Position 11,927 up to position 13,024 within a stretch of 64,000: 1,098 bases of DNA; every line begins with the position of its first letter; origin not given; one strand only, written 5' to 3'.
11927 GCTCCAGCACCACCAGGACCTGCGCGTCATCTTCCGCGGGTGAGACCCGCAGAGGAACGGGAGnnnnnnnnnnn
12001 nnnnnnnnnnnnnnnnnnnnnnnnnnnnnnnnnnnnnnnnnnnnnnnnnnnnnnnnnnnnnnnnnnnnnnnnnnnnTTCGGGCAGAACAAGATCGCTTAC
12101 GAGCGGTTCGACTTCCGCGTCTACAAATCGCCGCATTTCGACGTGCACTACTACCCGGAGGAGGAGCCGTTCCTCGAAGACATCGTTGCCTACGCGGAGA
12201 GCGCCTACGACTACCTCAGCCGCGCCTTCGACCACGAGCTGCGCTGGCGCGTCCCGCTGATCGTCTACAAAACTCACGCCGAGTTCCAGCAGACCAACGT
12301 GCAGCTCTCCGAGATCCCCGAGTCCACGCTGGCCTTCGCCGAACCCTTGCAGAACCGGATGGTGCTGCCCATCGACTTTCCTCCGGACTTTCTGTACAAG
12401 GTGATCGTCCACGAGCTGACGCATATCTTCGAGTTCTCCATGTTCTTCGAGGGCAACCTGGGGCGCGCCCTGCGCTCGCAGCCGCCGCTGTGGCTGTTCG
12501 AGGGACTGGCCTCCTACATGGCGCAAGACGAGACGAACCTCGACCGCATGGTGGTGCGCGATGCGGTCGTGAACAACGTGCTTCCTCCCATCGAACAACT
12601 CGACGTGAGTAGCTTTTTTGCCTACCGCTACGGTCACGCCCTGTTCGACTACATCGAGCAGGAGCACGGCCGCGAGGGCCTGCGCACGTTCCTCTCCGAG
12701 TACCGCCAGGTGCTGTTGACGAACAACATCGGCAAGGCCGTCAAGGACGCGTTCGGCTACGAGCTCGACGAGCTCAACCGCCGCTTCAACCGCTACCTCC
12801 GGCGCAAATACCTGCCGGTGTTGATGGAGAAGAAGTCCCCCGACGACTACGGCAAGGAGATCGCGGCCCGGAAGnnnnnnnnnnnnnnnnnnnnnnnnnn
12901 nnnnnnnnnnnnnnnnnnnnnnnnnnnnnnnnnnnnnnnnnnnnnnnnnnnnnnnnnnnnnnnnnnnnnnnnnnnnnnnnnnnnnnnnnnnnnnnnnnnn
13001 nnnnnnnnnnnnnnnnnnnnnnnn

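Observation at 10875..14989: A POTRA-less Omp85 barrel is fused to a metallopeptidase-like domain and a TolB-type propeller, preceded by a TPR/TolB-N-like protein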

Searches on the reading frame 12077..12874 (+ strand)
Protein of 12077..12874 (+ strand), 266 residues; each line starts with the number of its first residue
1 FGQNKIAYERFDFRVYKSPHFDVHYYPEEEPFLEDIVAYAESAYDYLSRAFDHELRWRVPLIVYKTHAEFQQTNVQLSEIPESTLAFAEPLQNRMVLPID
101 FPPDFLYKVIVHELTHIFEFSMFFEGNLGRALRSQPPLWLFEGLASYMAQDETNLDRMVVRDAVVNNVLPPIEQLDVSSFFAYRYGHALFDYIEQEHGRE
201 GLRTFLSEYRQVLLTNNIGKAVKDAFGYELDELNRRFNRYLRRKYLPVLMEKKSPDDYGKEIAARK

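Call 54: search_solved_structures(query=A4, max_evalue=10, show_alignments=2)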
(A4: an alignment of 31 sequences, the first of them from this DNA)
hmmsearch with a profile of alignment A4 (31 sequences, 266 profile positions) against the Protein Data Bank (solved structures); distinct sequences matched with E-value up to 10: 23.
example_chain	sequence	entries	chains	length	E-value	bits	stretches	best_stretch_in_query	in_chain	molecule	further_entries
3cia_A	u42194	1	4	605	4.6e-06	29.2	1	103-217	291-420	cold-active aminopeptidase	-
7esi_A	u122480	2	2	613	0.0064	18.8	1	137-238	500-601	Collagenase unit (CU) | collagenase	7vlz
9l5o_A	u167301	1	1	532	0.2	13.9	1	137-237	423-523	microbial collagenase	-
6buy_A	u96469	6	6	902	0.23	13.7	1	103-179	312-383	Aminopeptidase N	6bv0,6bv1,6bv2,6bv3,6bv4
5lds_A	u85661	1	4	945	0.26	13.6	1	103-179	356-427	Aminopeptidase N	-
4f5c_A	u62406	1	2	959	0.27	13.5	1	103-179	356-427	Aminopeptidase N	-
5lg6_A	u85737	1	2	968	0.27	13.5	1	103-179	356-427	Aminopeptidase N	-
4fyq_A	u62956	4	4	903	0.33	13.2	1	102-190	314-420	Aminopeptidase N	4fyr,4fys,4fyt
6atk_A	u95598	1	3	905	0.33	13.2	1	102-190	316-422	Aminopeptidase N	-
6u7e_A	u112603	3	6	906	0.33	13.2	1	102-190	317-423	Aminopeptidase N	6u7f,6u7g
7vpq_A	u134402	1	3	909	0.35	13.2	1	102-190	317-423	Aminopeptidase N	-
9ow3_A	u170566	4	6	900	0.36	13.1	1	103-188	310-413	Aminopeptidase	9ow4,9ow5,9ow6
27oa_B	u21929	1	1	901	0.37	13.1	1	103-188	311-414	Aminopeptidase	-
5lhd_A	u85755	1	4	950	0.37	13.1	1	102-190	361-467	Aminopeptidase N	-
9cam_B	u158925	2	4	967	0.38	13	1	102-190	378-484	Aminopeptidase N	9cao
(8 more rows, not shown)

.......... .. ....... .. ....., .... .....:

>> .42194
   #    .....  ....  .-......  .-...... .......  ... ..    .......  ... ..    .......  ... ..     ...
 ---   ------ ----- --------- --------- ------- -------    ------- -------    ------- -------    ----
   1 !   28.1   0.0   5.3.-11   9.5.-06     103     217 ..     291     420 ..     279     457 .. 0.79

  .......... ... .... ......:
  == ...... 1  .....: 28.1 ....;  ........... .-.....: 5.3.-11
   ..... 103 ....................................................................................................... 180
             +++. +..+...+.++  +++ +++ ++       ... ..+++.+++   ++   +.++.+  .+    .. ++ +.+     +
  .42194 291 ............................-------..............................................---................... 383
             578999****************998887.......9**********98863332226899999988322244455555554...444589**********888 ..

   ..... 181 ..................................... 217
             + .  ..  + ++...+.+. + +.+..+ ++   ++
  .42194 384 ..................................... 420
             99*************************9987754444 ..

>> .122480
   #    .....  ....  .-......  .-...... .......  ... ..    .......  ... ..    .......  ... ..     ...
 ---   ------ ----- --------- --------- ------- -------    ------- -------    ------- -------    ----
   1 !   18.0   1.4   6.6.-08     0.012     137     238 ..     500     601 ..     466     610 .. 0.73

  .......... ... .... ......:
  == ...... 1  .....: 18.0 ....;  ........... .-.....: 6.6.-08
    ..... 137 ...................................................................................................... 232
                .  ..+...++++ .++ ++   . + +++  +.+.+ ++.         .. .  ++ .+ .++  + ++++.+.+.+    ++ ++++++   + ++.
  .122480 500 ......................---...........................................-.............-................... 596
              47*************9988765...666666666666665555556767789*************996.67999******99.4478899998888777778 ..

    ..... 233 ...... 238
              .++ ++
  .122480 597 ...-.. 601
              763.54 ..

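Call 55: search_protein_families(library=pfam, alignment_id=A4, max_evalue=0.01)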
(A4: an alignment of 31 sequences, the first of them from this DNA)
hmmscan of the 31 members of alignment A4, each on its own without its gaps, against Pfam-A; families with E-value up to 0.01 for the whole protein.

A. member 1, seq(266 aa): 4 families
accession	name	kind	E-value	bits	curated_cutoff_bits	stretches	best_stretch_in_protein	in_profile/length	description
PF13485.12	Peptidase_MA_2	-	1.9e-07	31.5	32.4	1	59-241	21-199/201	Peptidase MA superfamily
PF01752.23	Peptidase_M9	-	6.9e-05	22.7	26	1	111-211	163-265/289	Collagenase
PF20573.4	DUF6782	-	0.001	18.8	27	1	68-125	52-109/241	Putative metallopeptidase family (DUF6782)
PF01433.26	Peptidase_M1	-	0.0086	16.1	27.7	0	108-150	69-104/218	Peptidase family M1 domain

B. families by the number of members that match (of 31 scanned): 9 families
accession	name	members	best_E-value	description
PF13485.12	Peptidase_MA_2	24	8.2e-21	Peptidase MA superfamily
PF04450.18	BSP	19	2.6e-06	Peptidase of plants and bacteria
PF20573.4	DUF6782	14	1.9e-06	Putative metallopeptidase family (DUF6782)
PF01752.23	Peptidase_M9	12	4.2e-06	Collagenase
PF10026.15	DUF2268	7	8.8e-05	Predicted Zn-dependent protease (DUF2268)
PF19527.4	DUF6055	3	5.5e-05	Family of unknown function (DUF6055)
PF07607.17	DUF1570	2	0.0043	Protein of unknown function (DUF1570)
PF01433.26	Peptidase_M1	2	0.0072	Peptidase family M1 domain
PF04754.18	Transposase_31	1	0.0038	Putative transposase, YhgA-like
